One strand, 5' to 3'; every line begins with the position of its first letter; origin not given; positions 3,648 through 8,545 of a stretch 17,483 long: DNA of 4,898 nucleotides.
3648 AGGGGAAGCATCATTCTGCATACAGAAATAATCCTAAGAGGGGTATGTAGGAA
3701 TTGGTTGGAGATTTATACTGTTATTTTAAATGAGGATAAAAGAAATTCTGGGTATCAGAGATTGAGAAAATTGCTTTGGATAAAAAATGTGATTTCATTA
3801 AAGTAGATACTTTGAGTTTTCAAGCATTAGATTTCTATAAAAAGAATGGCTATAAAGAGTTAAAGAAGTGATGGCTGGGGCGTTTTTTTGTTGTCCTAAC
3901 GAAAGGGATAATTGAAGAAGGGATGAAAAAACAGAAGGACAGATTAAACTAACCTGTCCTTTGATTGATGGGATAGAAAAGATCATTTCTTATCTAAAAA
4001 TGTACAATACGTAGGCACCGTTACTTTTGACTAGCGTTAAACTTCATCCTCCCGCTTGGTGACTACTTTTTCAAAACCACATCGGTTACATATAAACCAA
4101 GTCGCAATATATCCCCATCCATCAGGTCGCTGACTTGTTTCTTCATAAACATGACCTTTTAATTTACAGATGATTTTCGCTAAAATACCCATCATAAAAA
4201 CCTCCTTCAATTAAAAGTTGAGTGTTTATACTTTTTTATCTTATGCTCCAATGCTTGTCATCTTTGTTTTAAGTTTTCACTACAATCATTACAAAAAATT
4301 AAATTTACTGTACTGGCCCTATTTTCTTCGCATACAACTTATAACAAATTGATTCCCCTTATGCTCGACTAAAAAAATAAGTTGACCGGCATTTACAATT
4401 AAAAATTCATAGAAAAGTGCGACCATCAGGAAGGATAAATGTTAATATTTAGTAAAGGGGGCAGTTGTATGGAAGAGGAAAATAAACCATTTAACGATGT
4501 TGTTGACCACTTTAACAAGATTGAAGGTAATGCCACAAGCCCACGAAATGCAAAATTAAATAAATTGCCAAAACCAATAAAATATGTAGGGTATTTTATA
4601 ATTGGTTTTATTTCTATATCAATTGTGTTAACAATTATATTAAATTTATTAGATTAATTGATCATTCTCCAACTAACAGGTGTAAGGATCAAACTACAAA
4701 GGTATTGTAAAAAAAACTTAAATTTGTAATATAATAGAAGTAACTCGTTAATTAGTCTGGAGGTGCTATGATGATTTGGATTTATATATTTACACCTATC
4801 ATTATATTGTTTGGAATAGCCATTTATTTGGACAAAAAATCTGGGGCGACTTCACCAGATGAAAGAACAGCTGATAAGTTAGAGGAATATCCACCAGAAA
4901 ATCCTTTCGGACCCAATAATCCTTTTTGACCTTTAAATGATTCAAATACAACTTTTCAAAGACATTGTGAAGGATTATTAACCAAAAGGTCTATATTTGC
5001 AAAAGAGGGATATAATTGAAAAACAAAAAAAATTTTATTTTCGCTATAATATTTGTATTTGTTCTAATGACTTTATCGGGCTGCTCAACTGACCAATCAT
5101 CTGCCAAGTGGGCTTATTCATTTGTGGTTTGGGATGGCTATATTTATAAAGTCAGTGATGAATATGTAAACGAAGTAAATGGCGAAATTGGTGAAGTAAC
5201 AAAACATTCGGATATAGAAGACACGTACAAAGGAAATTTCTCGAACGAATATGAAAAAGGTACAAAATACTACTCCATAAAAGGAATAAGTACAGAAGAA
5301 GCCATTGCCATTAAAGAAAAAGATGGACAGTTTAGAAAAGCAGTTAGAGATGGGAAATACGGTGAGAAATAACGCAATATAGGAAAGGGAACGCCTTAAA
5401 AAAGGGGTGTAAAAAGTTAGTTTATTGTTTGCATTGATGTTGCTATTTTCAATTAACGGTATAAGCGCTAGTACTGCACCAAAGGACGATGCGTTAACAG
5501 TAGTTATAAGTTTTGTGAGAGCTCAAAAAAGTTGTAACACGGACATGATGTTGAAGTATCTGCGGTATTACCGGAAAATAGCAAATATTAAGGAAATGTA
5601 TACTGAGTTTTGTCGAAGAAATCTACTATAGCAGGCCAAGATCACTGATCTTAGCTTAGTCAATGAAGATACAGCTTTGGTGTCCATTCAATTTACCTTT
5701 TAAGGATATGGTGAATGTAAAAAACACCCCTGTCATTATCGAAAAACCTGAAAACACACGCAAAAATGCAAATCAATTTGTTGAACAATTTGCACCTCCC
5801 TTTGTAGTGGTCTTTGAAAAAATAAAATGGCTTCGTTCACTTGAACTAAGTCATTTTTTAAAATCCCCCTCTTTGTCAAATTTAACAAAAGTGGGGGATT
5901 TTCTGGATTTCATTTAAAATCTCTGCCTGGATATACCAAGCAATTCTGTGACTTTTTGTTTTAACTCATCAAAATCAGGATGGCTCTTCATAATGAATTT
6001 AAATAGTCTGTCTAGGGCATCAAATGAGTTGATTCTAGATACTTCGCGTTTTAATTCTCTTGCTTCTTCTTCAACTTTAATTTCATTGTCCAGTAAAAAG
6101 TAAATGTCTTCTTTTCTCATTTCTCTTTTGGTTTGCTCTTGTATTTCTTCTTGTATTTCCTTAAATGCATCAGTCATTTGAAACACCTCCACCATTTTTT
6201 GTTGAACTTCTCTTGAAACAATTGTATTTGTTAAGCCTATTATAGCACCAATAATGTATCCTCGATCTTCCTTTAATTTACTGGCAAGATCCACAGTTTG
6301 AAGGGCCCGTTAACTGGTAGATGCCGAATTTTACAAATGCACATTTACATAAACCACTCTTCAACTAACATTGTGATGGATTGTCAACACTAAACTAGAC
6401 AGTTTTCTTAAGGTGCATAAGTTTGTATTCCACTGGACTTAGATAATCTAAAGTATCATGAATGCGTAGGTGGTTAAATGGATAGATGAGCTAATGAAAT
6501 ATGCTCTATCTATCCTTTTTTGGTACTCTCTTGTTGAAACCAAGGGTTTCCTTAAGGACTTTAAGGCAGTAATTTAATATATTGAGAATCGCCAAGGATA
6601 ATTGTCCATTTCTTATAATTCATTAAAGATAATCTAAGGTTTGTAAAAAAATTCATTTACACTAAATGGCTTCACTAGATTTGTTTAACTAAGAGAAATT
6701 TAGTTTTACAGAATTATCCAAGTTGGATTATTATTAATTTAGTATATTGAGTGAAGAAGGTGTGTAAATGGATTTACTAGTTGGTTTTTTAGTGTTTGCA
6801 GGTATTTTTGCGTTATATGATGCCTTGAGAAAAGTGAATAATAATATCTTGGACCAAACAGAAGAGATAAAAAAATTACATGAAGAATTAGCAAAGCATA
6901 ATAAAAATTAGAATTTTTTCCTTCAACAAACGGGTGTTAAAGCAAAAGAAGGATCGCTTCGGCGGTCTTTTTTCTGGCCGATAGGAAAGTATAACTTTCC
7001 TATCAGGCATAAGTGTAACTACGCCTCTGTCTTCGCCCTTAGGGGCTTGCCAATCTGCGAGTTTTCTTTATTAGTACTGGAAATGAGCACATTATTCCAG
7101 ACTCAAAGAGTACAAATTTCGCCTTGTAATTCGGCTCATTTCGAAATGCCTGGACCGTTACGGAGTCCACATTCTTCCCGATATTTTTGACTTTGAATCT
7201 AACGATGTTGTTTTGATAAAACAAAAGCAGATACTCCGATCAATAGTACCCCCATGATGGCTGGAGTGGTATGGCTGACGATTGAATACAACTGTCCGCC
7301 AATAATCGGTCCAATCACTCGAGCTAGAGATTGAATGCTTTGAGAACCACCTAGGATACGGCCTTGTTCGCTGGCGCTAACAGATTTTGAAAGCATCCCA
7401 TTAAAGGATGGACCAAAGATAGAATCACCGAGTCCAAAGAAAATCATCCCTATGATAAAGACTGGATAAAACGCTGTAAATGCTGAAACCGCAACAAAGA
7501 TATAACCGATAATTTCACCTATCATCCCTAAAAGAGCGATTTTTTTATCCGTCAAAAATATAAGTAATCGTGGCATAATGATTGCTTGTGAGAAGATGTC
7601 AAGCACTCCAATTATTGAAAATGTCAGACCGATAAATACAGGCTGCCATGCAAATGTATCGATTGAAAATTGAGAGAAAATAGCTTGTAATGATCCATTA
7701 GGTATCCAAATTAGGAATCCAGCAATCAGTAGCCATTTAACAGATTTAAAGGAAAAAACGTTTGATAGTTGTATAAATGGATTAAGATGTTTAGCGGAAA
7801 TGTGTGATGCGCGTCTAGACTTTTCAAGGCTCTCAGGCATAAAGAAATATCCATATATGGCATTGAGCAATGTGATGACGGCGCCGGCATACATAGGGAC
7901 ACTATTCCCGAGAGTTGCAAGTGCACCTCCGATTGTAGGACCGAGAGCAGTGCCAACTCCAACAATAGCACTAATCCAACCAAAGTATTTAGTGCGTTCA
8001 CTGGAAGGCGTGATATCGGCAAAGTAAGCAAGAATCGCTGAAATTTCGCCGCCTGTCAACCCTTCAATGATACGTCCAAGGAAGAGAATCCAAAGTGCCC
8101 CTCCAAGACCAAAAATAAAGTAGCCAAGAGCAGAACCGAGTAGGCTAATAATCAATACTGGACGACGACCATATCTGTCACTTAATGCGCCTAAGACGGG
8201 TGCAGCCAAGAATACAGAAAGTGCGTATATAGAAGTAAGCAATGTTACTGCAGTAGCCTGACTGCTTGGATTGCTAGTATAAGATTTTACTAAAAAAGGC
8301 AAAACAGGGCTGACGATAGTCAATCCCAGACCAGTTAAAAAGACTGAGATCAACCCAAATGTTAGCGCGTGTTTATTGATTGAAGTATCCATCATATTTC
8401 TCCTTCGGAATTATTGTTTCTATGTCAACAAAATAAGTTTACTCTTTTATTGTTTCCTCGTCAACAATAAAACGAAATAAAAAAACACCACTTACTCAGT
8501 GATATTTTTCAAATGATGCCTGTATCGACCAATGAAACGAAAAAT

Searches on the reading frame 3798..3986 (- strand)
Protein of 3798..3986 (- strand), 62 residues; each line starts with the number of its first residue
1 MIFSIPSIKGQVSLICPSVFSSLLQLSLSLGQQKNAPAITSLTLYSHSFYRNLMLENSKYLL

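Call 48: search_protein_families(library=pfam, proteins=[window:3798-3986:-], max_evalue=0.01)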
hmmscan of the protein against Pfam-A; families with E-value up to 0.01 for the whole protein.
window:3798-3986:- (62 aa): 0 families

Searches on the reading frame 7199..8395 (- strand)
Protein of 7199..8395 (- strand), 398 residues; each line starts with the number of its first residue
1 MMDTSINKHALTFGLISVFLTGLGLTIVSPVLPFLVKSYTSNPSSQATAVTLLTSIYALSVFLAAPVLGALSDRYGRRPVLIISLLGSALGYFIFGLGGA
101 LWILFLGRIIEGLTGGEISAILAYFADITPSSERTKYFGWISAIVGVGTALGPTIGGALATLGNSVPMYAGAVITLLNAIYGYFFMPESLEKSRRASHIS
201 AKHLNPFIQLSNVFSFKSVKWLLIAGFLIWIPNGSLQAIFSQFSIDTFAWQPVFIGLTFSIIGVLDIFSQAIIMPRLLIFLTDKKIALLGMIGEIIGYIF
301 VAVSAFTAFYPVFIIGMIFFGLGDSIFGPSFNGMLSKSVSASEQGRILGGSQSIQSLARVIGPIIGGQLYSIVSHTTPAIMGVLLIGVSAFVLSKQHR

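Call 30: find_homologous_proteins(query=window:7199-8395:-, max_evalue=1e-30)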
Query window:7199-8395:- (398 aa): 4069 proteins with E <= 1e-30 among 8000 candidates; the best 120 are listed.
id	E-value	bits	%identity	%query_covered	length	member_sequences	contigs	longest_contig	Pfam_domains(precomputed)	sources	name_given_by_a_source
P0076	2.9e-245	832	100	100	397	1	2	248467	PF00083.31,PF07690.22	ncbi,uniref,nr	ncbi:tetracycline resistance MFS efflux pump [Neobacillus jeddahensis]|uniref:tetracycline resistanc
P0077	3.4e-228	775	93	100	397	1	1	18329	PF13347.13,PF00083.31,PF12832.14,PF07690.22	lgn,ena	-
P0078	4.6e-224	762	91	100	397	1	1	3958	PF12832.14,PF07690.22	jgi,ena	-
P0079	1.8e-222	756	89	100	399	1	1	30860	PF00083.31,PF07690.22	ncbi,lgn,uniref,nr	ncbi:MFS transporter [Priestia megaterium]|uniref:MFS transporter n=1 Tax=Priestia megaterium TaxID=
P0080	6.6e-221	751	89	99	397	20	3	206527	PF00083.31,PF12832.14,PF07690.22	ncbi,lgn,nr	ncbi:tetracycline resistance MFS efflux pump [Bacillus obstructivus]|nr:tetracycline resistance MFS 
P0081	3.1e-220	749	91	98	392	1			PF07690.22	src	-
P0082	1.1e-218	744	88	100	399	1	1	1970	PF00083.31,PF12832.14,PF07690.22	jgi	-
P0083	1.4e-218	744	88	100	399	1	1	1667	PF00083.31,PF12832.14,PF07690.22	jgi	jgi:MFS transporter, DHA1 family, tetracycline resistance protein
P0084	3.3e-218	743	89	100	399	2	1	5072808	PF03209.22,PF00083.31,PF07690.22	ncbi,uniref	ncbi:MFS transporter [Priestia aryabhattai]|uniref:MFS transporter n=1 Tax=Priestia aryabhattai TaxI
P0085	3.5e-218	742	88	100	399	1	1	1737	PF03209.22,PF00083.31,PF12832.14,PF07690.22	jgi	jgi:MFS transporter, DHA1 family, tetracycline resistance protein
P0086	6.0e-218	742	88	100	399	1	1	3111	PF00083.31,PF07690.22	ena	-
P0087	7.3e-218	741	88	100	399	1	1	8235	PF03209.22,PF00083.31,PF12832.14,PF07690.22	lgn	-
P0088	1.6e-217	740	88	100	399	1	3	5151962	PF03209.22,PF00083.31,PF12832.14,PF07690.22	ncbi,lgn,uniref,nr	ncbi:MFS transporter [Priestia megaterium]|uniref:MFS transporter n=1 Tax=Priestia megaterium TaxID=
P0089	2.0e-217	740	88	100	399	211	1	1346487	PF00083.31,PF12832.14,PF07690.22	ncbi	ncbi:MFS transporter [Priestia megaterium]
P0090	3.4e-217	739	88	100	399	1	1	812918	PF03209.22,PF00083.31,PF12832.14,PF07690.22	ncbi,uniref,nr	ncbi:MFS transporter [Priestia megaterium]|uniref:MFS transporter n=1 Tax=Priestia megaterium TaxID=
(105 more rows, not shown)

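Call 32: find_encoding_contigs(protein=P0077, flank=10000, max_places=3)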
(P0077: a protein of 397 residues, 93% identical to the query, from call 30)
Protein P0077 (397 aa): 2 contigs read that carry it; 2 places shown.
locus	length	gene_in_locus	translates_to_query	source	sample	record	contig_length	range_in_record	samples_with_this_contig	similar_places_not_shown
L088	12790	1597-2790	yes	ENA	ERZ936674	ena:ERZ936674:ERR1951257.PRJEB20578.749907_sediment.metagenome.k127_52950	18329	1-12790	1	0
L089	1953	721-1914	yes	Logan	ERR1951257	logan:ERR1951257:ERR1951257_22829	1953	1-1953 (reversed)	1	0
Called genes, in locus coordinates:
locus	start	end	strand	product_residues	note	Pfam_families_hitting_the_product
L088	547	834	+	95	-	-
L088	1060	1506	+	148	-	PF01047:MarR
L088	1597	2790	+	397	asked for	PF00083:Sugar_tr, PF07690:MFS_1, PF13347:MFS_2 (faint), PF12832:MFS_1_like (faint), PF07690:MFS_1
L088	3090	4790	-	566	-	PF00512:HisKA, PF02518:HATPase_c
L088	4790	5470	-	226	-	PF00072:Response_reg, PF00486:Trans_reg_C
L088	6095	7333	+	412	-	PF00375:SDF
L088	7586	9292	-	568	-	PF00989:PAS (weak), PF08448:PAS_4, PF13426:PAS_9, PF08447:PAS_3, PF00989:PAS, PF08448:PAS_4, PF08447:PAS_3, PF00990:GGDEF, +3 more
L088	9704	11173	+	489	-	PF02696:SelO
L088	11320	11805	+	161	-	PF05163:DinB, PF12867:DinB_2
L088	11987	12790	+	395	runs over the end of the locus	PF02368:Big_2, PF21461:HL_N-beta (weak)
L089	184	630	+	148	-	PF01047:MarR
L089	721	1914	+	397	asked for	PF00083:Sugar_tr, PF07690:MFS_1, PF13347:MFS_2 (faint), PF12832:MFS_1_like (faint), PF07690:MFS_1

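Call 33: find_encoding_contigs(protein=P0080, flank=10000, max_places=3)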
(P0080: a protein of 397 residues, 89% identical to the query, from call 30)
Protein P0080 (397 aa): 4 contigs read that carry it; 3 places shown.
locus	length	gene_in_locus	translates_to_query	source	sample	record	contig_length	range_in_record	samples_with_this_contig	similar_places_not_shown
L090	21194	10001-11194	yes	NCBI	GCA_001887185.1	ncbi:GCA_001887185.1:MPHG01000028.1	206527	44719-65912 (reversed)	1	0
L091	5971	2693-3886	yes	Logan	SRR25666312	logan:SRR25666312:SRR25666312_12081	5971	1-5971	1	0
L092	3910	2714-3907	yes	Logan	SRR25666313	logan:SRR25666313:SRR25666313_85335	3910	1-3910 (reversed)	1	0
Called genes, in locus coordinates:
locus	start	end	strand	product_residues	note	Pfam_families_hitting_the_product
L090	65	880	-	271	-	PF12787:EcsC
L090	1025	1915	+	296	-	PF00081:Sod_Fe_N, PF02777:Sod_Fe_C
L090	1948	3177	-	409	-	PF05977:MFS_3, PF06963:FPN1 (faint), PF07690:MFS_1, PF13347:MFS_2 (weak)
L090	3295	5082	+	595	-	PF12793:SgrR_N, PF00496:SBP_bac_5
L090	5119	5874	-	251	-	PF13476:AAA_23, PF02463:SMC_N (faint), PF13555:AAA_29 (weak), PF00005:ABC_tran (faint), PF13304:AAA_21 (weak), PF13175:AAA_15 (weak)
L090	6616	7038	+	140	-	PF00583:Acetyltransf_1, PF13673:Acetyltransf_10, PF13508:Acetyltransf_7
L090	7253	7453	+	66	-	PF00313:CSD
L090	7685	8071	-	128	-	PF17723:RHH_8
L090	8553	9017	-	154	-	-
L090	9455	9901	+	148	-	PF01047:MarR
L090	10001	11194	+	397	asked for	PF00083:Sugar_tr, PF07690:MFS_1, PF12832:MFS_1_like (faint), PF07690:MFS_1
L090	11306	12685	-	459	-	PF00392:GntR, PF00155:Aminotran_1_2, PF12897:Asp_aminotransf (weak)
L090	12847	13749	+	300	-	PF00892:EamA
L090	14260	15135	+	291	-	PF12146:Hydrolase_4 (faint), PF00561:Abhydrolase_1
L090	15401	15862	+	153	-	PF12867:DinB_2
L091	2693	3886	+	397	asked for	PF00083:Sugar_tr, PF07690:MFS_1, PF12832:MFS_1_like (faint), PF07690:MFS_1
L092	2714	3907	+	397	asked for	PF00083:Sugar_tr, PF07690:MFS_1, PF12832:MFS_1_like (faint), PF07690:MFS_1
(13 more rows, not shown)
